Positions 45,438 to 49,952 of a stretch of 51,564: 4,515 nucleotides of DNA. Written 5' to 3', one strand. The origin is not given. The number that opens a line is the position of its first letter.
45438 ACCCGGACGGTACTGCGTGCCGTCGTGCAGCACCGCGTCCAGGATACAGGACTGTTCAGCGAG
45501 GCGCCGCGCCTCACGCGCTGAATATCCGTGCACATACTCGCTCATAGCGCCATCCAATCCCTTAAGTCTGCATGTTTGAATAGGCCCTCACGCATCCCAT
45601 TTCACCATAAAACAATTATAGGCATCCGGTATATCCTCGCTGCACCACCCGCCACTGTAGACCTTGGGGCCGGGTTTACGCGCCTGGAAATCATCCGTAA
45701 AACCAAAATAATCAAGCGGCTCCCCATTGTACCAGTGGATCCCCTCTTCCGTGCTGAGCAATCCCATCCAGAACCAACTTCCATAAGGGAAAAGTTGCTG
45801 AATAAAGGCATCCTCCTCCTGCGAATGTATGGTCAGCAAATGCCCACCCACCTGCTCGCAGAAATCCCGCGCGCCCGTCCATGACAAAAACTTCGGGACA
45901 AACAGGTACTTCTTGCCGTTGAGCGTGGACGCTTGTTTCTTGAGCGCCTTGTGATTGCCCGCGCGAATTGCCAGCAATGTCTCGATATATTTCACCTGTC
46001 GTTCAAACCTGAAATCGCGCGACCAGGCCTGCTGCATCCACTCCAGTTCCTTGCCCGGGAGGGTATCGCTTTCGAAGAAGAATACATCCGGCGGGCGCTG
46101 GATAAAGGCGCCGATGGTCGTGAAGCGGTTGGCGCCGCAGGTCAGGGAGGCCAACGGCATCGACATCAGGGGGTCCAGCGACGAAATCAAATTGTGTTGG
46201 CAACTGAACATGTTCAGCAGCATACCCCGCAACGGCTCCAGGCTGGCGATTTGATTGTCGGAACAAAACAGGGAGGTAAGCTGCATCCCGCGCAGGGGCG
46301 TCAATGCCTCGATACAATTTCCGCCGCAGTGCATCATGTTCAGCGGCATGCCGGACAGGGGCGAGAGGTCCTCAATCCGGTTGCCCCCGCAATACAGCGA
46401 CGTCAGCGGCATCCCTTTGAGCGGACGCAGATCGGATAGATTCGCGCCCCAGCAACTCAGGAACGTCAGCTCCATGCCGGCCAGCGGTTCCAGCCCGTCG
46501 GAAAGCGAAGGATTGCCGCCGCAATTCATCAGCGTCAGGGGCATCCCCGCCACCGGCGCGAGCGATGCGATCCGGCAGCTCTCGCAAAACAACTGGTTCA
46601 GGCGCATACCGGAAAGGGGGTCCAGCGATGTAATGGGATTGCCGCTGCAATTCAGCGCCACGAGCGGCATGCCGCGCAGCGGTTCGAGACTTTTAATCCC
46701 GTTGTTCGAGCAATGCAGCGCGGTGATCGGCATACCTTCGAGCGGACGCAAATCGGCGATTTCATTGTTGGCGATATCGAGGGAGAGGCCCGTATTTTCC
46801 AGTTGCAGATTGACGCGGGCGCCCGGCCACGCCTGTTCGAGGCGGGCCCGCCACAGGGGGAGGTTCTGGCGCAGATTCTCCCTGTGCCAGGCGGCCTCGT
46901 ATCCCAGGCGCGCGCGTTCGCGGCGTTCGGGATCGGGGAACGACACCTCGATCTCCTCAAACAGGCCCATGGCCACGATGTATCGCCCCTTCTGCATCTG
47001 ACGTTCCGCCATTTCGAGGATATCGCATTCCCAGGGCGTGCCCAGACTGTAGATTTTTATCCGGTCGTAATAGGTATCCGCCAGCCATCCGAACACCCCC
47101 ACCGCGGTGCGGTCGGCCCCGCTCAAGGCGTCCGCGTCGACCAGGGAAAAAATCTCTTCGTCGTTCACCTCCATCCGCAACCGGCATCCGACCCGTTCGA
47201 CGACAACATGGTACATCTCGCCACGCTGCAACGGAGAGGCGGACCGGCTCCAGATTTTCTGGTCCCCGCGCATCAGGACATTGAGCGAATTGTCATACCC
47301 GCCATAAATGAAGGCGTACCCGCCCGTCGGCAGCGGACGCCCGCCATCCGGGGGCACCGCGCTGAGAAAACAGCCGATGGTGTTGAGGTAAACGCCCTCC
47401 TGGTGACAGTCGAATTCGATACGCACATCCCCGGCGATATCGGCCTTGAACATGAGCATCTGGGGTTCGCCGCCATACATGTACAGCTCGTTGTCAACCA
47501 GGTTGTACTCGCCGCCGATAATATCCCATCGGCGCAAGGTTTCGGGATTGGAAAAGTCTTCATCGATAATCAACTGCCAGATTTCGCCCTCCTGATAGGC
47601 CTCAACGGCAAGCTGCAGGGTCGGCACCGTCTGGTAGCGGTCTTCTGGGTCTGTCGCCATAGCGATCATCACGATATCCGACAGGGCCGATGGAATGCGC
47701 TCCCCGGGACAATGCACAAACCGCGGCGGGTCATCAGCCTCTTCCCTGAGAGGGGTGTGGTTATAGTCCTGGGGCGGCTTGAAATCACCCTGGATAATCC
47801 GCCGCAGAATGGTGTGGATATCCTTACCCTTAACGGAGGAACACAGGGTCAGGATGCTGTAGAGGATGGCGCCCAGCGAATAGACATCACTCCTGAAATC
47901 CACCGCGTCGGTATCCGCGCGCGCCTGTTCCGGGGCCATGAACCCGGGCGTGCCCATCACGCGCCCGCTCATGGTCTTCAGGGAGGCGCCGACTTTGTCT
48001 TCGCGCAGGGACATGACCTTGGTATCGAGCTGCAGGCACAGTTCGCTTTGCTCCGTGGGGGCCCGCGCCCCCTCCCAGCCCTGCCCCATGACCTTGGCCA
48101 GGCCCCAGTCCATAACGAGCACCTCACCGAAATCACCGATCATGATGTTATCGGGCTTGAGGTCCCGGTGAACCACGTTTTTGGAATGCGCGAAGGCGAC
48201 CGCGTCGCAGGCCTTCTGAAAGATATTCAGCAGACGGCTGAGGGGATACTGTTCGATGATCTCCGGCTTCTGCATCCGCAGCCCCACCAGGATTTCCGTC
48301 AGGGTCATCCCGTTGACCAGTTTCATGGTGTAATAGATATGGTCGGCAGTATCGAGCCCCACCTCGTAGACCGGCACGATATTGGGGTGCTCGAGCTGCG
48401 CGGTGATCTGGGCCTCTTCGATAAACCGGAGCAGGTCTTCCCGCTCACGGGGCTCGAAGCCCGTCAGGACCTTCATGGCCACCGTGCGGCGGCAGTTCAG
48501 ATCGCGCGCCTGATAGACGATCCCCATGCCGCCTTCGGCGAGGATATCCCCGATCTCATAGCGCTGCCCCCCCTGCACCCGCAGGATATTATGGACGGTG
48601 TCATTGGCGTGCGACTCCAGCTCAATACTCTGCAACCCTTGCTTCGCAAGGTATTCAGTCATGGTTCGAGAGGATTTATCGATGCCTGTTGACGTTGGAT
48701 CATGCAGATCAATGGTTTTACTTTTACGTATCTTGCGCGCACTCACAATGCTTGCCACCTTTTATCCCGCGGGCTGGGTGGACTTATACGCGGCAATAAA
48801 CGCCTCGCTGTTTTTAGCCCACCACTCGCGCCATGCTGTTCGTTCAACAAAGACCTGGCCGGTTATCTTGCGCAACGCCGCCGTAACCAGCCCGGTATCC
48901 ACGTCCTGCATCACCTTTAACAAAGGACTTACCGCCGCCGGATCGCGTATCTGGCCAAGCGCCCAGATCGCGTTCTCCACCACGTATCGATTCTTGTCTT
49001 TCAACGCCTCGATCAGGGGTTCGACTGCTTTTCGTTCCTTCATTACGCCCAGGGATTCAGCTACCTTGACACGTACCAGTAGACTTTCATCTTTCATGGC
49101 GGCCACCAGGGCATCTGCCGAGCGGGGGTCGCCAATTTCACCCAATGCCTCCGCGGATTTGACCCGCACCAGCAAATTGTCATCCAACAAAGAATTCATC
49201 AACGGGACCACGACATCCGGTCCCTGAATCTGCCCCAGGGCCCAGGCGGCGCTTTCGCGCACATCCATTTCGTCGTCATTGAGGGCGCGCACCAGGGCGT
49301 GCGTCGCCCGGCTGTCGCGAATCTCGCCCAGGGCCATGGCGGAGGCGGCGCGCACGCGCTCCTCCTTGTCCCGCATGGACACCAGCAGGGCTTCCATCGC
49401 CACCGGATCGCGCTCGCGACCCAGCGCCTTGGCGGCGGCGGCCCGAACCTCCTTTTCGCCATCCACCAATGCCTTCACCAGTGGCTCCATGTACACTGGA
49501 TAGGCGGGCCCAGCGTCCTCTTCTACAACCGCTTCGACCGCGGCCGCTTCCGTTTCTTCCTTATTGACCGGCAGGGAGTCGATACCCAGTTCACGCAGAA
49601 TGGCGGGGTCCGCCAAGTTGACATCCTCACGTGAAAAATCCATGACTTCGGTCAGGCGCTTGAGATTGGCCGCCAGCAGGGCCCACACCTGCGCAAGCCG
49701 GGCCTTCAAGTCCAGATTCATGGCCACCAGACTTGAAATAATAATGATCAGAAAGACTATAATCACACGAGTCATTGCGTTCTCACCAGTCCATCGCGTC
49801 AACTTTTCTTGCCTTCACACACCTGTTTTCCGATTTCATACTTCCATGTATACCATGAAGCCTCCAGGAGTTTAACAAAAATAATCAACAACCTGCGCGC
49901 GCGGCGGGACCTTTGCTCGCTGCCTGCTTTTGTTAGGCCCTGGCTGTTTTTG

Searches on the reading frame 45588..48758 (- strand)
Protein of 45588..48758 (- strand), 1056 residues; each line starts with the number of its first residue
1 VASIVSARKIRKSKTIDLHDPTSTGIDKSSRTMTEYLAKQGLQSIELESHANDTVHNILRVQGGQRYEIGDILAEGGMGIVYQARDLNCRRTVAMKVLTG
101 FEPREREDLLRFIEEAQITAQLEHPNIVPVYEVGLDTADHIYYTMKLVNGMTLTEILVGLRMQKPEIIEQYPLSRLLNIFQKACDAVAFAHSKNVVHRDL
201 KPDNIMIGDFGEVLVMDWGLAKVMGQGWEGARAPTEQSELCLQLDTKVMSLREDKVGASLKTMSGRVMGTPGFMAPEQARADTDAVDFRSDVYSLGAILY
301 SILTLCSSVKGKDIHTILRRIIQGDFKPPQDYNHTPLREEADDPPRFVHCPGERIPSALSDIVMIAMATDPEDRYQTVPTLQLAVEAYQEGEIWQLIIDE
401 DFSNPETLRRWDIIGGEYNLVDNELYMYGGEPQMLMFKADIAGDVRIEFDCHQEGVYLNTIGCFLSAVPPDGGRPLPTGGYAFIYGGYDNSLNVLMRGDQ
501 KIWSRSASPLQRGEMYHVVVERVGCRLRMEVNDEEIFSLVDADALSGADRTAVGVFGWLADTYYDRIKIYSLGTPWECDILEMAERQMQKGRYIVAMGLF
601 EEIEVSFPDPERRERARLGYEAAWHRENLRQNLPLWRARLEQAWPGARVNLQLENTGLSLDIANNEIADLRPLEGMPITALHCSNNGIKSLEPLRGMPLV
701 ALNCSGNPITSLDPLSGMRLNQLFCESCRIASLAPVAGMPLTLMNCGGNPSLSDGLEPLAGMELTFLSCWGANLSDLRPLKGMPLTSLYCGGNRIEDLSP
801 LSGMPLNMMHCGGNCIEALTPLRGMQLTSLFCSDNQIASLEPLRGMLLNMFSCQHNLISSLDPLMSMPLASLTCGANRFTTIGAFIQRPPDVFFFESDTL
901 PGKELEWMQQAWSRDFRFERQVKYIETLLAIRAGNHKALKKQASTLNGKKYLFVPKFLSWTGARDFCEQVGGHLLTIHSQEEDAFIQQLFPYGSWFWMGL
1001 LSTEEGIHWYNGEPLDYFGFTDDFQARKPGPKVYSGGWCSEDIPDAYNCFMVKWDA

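Call 11: search_protein_families(library=pfam, proteins=[window:45588-48758:-], max_evalue=0.001)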
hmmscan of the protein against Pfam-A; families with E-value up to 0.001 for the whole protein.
window:45588-48758:- (1056 aa): 4 families
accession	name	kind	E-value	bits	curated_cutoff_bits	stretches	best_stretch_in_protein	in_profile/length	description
PF00069.31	Pkinase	-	5.9e-34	118.1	31.7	1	67-376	1-253/263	Protein kinase domain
PF07714.23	PK_Tyr_Ser-Thr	-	4.5e-22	79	23.1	1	69-224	3-152/258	Protein tyrosine and serine/threonine kinase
PF12799.13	LRR_4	-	4.9e-20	71.5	27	1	681-716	6-43/44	Leucine Rich repeats (2 copies)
PF00059.27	Lectin_C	-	1.4e-09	39.1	22.6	1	958-1016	3-64/107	Lectin C-type domain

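Call 56: search_protein_families(library=padloc, proteins=[window:45588-48758:-], max_evalue=0.001)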
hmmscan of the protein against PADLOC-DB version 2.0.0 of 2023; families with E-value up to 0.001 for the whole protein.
window:45588-48758:- (1056 aa): 33 families (the best 25 are shown)
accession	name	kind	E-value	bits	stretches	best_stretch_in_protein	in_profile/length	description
PDLC04042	PD-T4-6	-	1.4e-61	206.7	2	64-226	8-161/292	-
PDLC04061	PD-T4-6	-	5.7e-60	202.3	2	59-226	10-172/510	-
PDLC04138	mad6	-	1.4e-57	194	1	32-389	18-314/659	mads_6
PDLC04060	PD-T4-6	-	2.1e-57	193.1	2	65-225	8-159/486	-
PDLC04053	PD-T4-6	-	5.5e-54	181.7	2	66-224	10-161/311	-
PDLC04052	PD-T4-6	-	6.7e-51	172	2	64-226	8-165/496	-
PDLC04054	PD-T4-6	-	4.6e-50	169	2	64-224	11-161/347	-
PDLC04057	PD-T4-6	-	3e-47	159.7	2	65-224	8-158/443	-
PDLC04043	PD-T4-6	-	1.8e-45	153.8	2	65-224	15-165/452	-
PDLC04047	PD-T4-6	-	4.6e-43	145.5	2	65-221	10-158/327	-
PDLC04039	PD-T4-6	-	2.7e-42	143.3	2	66-223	15-163/458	-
PDLC04041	PD-T4-6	-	2.6e-41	140.3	2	67-226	30-183/443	-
PDLC04040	PD-T4-6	-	5e-39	132.4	2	72-224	1-152/547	-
PDLC04048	PD-T4-6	-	6.2e-37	125.8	2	65-224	10-161/354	-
PDLC01088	C3a189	-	6.7e-36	122.1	1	72-374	4-248/840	kinase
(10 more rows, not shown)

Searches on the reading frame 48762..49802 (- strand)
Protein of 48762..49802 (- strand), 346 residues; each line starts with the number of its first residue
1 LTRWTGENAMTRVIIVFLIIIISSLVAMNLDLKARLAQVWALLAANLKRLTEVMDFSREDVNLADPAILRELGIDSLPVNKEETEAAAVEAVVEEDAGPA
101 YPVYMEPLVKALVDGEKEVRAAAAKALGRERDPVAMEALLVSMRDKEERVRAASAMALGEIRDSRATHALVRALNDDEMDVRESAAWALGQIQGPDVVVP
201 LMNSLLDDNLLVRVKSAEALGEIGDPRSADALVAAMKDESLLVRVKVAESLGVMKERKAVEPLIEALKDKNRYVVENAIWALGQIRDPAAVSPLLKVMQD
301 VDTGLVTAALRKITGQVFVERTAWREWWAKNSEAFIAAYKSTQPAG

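Call 11: search_protein_families(library=pfam, proteins=[window:48762-49802:-], max_evalue=0.001)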
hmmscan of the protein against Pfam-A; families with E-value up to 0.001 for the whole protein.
window:48762-49802:- (346 aa): 10 families
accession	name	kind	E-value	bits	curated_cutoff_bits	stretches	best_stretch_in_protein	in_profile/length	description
PF13646.12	HEAT_2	-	1.4e-41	141.1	27.7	3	106-188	2-86/88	HEAT repeats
PF03130.22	HEAT_PBS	-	1.6e-35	117.9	20.9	4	276-300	3-27/27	PBS lyase HEAT-like repeat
PF02985.28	HEAT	-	4.4e-28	95.1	23.5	1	169-192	4-27/31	HEAT repeat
PF13513.12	HEAT_EZ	-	1.4e-27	96.1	27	2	166-192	29-55/55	HEAT-like repeat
PF00514.29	Arm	-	3.3e-13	49.6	20.6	0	259-285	13-39/41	Armadillo/beta-catenin-like repeat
PF12717.13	Cnd1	-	4.7e-09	36.9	26.4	0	251-305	51-104/162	non-SMC mitotic condensation complex subunit 1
PF25786.1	HEAT_GCN1_C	-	2.7e-06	27.9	27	0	100-185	24-87/151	GCN1-like, C-terminal HEAT repeats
PF24492.1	HEAT_ECM29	-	1.5e-05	25.6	27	0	136-161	114-139/160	Proteasome adapter and scaffold protein ECM29, HEAT-repeat domain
PF22646.2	PPP2R1A-like_HEAT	-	2e-05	25.4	27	0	107-127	11-31/78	PPP2R1A-like HEAT repeat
PF25767.1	ARM_TBCD_2nd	-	0.00023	21.1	29.7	0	103-129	77-103/245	Tubulin-specific chaperone D-like, ARM repeats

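Call 56: search_protein_families(library=padloc, proteins=[window:48762-49802:-], max_evalue=0.001)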
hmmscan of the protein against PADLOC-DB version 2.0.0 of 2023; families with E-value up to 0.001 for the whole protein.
window:48762-49802:- (346 aa): 4 families
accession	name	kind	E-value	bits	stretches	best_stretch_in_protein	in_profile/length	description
PDLC02919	HEAT-ARM_XIII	-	5.6e-17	58.5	2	105-193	549-637/1972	-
PDLC02973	WGR_XIII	-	1.6e-05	21.6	0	251-314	121-171/973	-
PDLC01150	HEAT_CxxC_PDDEXK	-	0.00016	19.1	0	116-191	6-84/288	HEAT_CxxC_PD-DEXK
PDLC03925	OloA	-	0.00037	17.9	0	230-313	156-229/596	-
